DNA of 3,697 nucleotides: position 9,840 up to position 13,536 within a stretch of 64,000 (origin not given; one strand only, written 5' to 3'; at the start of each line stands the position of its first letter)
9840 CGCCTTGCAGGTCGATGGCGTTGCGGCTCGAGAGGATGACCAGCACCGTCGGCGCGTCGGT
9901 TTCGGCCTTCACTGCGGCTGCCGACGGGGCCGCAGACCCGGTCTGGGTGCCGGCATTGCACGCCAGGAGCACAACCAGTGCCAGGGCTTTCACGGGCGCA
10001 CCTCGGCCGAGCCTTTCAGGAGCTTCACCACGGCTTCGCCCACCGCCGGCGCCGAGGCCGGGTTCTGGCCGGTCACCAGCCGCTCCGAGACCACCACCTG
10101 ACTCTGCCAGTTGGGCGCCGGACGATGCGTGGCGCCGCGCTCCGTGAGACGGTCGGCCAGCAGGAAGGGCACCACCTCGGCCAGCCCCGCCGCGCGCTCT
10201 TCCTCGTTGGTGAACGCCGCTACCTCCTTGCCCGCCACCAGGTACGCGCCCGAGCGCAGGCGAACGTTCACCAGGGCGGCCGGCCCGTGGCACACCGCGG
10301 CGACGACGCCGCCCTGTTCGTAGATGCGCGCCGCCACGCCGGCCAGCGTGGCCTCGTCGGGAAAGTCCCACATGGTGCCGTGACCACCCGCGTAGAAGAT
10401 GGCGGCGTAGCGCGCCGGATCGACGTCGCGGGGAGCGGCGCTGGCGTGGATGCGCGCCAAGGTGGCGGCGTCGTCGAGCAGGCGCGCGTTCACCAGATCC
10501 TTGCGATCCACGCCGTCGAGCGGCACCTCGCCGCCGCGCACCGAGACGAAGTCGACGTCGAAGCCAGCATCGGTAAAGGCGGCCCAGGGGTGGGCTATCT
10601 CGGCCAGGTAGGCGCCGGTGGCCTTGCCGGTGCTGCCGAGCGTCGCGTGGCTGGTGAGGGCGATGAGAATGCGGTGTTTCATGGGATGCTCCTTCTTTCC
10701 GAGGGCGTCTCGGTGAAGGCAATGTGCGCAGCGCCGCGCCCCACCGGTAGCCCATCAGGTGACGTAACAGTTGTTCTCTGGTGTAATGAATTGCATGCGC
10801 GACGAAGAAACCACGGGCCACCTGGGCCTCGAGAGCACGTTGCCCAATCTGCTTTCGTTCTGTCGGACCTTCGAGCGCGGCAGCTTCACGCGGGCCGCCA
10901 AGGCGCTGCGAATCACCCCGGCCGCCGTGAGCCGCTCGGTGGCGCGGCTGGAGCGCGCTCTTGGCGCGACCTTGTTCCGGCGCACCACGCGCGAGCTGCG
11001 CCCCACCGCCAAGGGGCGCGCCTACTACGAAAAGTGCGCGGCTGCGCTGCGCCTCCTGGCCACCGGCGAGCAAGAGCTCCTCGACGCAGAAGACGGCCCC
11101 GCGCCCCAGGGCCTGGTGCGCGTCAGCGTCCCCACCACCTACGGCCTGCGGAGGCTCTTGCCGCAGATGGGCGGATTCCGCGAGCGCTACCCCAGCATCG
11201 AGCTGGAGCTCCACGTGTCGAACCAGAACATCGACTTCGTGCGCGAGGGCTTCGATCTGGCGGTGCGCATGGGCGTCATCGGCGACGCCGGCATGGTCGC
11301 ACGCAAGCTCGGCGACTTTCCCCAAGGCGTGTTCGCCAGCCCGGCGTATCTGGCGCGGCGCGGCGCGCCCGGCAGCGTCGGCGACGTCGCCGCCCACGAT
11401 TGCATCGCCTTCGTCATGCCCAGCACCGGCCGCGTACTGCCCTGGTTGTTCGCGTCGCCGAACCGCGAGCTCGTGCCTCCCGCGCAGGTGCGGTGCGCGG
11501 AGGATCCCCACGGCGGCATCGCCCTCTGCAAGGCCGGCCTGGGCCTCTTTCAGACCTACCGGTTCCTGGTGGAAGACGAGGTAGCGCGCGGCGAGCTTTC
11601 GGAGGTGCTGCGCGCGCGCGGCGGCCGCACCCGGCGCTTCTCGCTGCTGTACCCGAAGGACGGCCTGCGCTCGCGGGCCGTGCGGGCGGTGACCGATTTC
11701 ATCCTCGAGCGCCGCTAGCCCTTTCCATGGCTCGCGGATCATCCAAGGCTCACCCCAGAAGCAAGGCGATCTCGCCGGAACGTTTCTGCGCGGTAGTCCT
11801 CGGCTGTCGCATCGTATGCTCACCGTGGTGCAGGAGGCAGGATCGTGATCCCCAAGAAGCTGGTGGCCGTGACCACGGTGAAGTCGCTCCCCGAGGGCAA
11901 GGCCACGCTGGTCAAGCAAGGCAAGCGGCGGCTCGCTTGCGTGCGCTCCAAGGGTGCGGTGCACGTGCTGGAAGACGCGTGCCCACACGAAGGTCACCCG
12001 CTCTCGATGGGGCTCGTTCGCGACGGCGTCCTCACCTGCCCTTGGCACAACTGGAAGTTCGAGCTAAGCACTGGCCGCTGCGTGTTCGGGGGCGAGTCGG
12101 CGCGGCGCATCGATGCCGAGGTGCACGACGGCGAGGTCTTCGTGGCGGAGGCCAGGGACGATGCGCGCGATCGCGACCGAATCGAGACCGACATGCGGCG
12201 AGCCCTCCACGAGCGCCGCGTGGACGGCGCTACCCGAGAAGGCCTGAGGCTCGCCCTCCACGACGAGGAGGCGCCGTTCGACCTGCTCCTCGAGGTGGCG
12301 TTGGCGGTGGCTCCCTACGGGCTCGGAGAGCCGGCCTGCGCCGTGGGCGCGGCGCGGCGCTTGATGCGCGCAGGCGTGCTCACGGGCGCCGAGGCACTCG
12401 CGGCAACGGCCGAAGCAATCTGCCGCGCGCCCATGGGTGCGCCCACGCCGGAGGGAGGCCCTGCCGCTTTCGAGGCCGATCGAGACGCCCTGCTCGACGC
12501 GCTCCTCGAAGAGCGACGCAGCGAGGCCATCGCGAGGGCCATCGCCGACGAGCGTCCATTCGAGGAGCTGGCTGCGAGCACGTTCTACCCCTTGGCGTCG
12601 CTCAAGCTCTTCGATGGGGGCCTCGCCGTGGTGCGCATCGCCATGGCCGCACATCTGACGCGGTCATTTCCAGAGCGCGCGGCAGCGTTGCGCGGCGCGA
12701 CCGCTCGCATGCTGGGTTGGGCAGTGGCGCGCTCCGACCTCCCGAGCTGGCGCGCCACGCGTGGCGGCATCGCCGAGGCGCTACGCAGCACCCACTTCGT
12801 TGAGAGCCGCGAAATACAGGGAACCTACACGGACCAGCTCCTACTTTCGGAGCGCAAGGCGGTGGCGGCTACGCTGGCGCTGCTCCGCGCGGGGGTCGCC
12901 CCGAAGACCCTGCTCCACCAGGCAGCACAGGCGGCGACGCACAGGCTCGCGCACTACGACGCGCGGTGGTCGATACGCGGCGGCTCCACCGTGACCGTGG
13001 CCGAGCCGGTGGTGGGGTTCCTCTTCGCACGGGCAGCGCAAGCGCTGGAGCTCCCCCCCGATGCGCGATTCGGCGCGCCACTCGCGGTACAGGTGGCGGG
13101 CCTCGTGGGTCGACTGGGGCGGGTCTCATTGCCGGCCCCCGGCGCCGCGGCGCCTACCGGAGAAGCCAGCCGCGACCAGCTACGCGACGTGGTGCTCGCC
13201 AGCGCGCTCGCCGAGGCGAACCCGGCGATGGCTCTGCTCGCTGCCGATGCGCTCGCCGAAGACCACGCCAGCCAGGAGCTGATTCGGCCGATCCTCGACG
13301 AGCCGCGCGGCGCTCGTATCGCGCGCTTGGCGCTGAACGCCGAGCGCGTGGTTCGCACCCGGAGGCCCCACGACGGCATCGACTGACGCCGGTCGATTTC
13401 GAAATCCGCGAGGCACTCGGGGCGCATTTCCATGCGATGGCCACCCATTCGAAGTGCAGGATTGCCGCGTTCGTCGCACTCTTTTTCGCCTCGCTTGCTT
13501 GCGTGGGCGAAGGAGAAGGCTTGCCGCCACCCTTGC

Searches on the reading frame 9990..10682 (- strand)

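Call 57: search_protein_families(library=pfam, proteins=[window:9990-10682:-], max_evalue=0.001)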
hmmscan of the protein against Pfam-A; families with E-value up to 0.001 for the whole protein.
window:9990-10682:- (230 aa): 2 families
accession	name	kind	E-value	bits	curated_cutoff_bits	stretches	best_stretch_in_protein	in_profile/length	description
PF01965.30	DJ-1_PfpI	-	4.4e-14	53.1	26.6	1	26-220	13-164/165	DJ-1/PfpI family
PF17124.11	ThiJ_like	-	7.6e-06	26.3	30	1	22-53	4-34/186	ThiJ/PfpI family-like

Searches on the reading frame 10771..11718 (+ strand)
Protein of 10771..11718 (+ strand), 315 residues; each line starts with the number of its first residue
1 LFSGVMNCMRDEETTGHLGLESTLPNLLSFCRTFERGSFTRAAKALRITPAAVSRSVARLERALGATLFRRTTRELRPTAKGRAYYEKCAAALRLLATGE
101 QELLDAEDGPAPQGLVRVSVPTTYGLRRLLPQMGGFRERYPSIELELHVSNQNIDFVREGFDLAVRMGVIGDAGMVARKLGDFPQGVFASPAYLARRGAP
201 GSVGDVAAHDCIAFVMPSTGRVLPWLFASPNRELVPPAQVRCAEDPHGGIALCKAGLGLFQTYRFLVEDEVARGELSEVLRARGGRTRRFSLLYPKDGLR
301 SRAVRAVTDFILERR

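Call 57: search_protein_families(library=pfam, proteins=[window:10771-11718:+], max_evalue=0.001)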
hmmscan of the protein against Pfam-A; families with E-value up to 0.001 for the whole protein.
window:10771-11718:+ (315 aa): 2 families
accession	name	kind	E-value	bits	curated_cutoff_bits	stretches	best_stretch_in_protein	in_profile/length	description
PF03466.25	LysR_substrate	-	4.6e-36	124.6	28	1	112-314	4-207/209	LysR substrate binding domain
PF00126.33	HTH_1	-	7.3e-19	67.9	26.6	1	27-83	4-60/60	Bacterial regulatory helix-turn-helix protein, lysR family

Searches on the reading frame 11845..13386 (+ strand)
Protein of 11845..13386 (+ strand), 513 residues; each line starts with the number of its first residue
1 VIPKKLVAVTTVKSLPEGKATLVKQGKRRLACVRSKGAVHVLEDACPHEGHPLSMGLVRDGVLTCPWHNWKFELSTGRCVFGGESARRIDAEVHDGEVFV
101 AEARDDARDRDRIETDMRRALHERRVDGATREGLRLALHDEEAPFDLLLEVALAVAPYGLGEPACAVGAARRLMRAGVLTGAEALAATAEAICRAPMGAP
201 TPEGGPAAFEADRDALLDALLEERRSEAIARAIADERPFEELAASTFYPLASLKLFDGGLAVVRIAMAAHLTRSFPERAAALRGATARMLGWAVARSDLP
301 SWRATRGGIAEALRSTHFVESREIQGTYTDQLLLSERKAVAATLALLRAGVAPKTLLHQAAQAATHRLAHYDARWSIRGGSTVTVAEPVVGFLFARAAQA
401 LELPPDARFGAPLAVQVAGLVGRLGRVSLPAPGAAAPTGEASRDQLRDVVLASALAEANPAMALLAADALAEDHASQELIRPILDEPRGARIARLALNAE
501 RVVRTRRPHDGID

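Call 57: search_protein_families(library=pfam, proteins=[window:11845-13386:+], max_evalue=0.001)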
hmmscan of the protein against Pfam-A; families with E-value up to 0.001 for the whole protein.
window:11845-13386:+ (513 aa): 2 families
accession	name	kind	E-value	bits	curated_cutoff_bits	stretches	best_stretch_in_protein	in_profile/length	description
PF00355.32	Rieske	-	3.2e-16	59.5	20.3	1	7-80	3-76/88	Rieske [2Fe-2S] domain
PF13806.12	Rieske_2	-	1.5e-06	28.5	27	1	7-100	3-103/104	Rieske-like [2Fe-2S] domain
